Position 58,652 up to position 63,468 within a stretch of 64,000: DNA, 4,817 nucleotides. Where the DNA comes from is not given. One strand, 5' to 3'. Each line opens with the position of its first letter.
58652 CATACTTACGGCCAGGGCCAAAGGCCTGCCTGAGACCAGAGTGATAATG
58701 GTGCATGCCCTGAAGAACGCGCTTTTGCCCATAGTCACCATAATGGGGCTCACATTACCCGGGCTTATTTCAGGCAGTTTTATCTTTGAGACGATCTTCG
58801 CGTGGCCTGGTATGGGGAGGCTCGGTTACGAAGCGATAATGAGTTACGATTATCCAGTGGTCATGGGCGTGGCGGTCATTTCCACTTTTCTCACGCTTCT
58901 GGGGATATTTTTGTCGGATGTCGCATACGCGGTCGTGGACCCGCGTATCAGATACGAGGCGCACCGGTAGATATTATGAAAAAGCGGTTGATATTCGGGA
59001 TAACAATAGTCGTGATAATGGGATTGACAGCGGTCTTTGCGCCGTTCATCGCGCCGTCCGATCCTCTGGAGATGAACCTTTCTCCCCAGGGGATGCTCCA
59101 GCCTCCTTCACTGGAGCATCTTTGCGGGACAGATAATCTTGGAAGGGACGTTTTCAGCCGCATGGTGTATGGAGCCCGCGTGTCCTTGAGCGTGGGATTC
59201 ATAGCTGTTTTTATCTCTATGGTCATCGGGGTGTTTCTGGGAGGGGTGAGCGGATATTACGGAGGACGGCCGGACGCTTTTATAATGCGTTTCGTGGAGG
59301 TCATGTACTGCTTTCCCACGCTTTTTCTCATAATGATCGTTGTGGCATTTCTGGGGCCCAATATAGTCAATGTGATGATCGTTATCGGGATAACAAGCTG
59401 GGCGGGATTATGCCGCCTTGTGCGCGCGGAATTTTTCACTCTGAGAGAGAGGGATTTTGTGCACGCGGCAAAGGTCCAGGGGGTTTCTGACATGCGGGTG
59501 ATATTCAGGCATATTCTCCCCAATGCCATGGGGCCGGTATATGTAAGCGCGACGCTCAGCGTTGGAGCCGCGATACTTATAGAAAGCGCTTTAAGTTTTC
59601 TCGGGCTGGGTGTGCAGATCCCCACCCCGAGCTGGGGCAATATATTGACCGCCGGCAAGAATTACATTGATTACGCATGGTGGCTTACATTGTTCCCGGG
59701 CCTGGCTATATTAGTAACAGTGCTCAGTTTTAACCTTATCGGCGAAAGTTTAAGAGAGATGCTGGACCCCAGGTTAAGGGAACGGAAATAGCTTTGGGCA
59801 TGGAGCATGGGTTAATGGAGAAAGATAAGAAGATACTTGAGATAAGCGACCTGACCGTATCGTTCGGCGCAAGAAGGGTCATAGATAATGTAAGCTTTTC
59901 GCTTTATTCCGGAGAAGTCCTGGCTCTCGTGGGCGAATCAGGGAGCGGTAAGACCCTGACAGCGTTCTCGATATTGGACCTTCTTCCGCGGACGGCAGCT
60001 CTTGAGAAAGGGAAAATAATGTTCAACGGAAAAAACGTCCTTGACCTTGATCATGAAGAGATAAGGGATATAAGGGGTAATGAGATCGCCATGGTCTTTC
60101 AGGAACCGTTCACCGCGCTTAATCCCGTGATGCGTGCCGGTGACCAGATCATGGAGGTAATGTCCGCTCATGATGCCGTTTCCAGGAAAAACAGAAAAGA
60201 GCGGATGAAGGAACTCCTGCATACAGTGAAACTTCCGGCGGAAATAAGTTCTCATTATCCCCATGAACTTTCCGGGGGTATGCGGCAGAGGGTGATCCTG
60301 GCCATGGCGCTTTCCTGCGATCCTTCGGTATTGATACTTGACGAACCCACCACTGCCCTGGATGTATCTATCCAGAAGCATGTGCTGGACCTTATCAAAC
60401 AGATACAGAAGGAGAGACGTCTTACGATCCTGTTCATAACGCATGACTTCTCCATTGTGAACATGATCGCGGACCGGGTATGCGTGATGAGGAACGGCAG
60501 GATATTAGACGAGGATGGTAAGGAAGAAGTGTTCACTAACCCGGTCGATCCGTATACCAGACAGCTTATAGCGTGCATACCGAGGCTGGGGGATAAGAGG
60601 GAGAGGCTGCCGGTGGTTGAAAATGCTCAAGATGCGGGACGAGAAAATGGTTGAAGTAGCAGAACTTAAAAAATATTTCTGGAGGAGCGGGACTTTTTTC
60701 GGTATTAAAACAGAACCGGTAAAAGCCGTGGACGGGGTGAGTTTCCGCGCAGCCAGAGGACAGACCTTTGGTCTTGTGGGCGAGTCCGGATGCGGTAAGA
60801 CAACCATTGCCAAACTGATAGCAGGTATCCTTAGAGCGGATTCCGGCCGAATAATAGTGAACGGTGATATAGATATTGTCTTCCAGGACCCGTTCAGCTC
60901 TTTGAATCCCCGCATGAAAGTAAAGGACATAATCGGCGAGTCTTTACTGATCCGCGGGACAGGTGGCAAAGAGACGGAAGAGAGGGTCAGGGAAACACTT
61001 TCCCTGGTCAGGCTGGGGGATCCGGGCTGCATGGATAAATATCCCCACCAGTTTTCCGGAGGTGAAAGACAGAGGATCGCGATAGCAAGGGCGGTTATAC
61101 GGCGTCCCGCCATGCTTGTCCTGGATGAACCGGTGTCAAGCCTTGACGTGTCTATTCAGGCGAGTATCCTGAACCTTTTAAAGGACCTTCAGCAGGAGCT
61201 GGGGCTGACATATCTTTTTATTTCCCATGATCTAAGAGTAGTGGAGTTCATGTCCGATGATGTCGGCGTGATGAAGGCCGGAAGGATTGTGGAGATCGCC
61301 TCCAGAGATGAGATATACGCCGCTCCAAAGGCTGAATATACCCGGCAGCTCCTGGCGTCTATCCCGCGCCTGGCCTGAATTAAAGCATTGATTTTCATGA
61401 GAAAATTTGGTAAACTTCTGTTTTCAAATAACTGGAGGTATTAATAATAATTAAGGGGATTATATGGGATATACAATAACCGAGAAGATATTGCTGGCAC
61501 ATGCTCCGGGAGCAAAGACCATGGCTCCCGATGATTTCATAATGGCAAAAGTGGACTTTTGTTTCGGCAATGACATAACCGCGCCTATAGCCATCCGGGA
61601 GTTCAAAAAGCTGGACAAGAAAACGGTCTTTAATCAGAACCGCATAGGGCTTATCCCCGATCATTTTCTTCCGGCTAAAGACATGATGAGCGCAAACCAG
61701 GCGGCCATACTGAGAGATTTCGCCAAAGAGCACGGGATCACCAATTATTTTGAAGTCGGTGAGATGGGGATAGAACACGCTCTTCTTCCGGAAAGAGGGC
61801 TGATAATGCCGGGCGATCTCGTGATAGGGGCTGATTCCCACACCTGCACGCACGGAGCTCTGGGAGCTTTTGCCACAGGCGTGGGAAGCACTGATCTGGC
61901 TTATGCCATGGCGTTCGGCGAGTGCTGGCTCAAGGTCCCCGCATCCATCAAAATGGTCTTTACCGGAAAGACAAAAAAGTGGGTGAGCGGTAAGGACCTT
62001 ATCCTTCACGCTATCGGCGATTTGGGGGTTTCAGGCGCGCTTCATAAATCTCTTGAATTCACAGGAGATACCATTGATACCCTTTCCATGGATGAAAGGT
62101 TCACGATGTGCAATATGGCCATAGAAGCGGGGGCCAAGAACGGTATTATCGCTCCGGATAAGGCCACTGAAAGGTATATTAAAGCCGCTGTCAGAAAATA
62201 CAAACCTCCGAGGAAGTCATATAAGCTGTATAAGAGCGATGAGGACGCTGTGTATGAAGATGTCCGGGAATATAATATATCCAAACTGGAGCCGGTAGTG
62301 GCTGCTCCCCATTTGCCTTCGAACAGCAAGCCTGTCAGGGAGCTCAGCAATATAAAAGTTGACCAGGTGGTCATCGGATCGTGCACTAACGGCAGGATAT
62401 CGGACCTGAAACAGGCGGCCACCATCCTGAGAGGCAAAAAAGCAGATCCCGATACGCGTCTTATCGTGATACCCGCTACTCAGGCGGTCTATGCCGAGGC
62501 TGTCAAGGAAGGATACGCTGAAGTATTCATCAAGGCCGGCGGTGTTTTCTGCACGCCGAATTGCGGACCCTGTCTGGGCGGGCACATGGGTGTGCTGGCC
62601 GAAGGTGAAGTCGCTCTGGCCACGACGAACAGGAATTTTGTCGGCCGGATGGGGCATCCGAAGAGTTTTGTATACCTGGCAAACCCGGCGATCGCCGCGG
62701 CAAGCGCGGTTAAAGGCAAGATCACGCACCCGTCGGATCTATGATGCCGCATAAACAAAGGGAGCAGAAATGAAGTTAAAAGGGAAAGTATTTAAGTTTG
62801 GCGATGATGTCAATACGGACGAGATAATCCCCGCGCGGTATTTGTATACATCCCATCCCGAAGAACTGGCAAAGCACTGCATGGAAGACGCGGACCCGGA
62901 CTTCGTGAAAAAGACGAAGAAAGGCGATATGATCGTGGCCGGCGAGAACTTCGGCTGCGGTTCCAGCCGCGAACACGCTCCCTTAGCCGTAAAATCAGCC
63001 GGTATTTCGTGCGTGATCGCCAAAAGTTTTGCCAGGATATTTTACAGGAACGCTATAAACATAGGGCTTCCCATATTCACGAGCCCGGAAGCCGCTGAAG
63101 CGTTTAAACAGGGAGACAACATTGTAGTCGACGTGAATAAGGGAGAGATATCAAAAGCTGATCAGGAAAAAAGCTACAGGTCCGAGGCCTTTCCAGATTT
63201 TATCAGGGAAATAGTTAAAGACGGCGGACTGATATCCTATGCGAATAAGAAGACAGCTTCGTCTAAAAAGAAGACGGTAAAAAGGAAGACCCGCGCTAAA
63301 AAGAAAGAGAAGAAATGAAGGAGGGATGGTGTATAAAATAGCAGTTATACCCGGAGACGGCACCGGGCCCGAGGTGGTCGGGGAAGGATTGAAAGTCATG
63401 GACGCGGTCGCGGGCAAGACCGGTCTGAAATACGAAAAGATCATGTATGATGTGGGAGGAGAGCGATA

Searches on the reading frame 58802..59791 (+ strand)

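Call 39: search_protein_families(library=pfam, proteins=[window:58802-59791:+], max_evalue=0.00001)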
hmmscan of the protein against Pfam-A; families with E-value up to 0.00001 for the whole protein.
window:58802-59791:+ (329 aa): 2 families
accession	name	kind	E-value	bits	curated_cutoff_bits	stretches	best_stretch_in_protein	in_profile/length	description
PF00528.27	BPD_transp_1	-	1.7e-34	119.6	26.4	1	143-326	1-183/184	Binding-protein-dependent transport system inner membrane component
PF12911.12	OppC_N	-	7.9e-07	29.3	23.9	1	63-102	16-53/53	N-terminal TM domain of oligopeptide transport permease C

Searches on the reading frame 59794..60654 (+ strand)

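Call 39: search_protein_families(library=pfam, proteins=[window:59794-60654:+], max_evalue=0.00001)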
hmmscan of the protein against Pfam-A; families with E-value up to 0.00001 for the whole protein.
window:59794-60654:+ (286 aa): 2 families
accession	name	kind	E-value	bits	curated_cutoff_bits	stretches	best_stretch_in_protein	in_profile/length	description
PF00005.33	ABC_tran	-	1.8e-29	103.6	25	1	31-187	2-137/137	ABC transporter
PF13304.12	AAA_21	-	1.7e-09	38.6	27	1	156-221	235-302/304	AAA domain, putative AbiEii toxin, Type IV TA system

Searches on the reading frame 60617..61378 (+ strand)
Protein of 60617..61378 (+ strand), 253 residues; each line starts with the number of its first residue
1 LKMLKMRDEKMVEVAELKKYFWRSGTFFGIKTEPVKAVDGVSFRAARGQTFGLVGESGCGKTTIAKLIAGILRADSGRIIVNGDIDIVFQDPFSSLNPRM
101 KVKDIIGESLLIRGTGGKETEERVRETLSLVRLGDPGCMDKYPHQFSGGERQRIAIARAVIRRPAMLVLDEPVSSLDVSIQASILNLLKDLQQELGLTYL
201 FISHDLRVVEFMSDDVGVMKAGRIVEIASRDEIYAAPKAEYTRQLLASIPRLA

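Call 39: search_protein_families(library=pfam, proteins=[window:60617-61378:+], max_evalue=0.00001)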
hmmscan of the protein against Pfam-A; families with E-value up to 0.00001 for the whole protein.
window:60617-61378:+ (253 aa): 2 families
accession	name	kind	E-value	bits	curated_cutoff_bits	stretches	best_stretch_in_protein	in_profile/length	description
PF00005.33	ABC_tran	-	4.8e-28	98.9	25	1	39-173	2-136/137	ABC transporter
PF13304.12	AAA_21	-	2.3e-09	38.2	27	1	143-209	235-303/304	AAA domain, putative AbiEii toxin, Type IV TA system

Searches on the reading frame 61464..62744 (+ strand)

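Call 39: search_protein_families(library=pfam, proteins=[window:61464-62744:+], max_evalue=0.00001)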
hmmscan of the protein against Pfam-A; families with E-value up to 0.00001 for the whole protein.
window:61464-62744:+ (426 aa): 1 family
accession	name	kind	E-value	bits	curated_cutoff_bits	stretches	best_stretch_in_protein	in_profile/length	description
PF00330.25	Aconitase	-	1.3e-102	344.6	28.7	2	7-293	1-305/463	Aconitase family (aconitate hydratase)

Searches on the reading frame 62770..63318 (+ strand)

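Call 39: search_protein_families(library=pfam, proteins=[window:62770-63318:+], max_evalue=0.00001)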
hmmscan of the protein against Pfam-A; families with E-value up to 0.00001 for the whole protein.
window:62770-63318:+ (182 aa): 2 families
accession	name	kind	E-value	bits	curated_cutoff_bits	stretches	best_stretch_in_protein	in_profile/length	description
PF00694.25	Aconitase_C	-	5.1e-21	75.8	22.8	1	43-100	63-123/131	Aconitase C-terminal domain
PF06434.19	Aconitase_2_N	-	1e-07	32.3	27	1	6-157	2-169/204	Aconitate hydratase 2 N-terminus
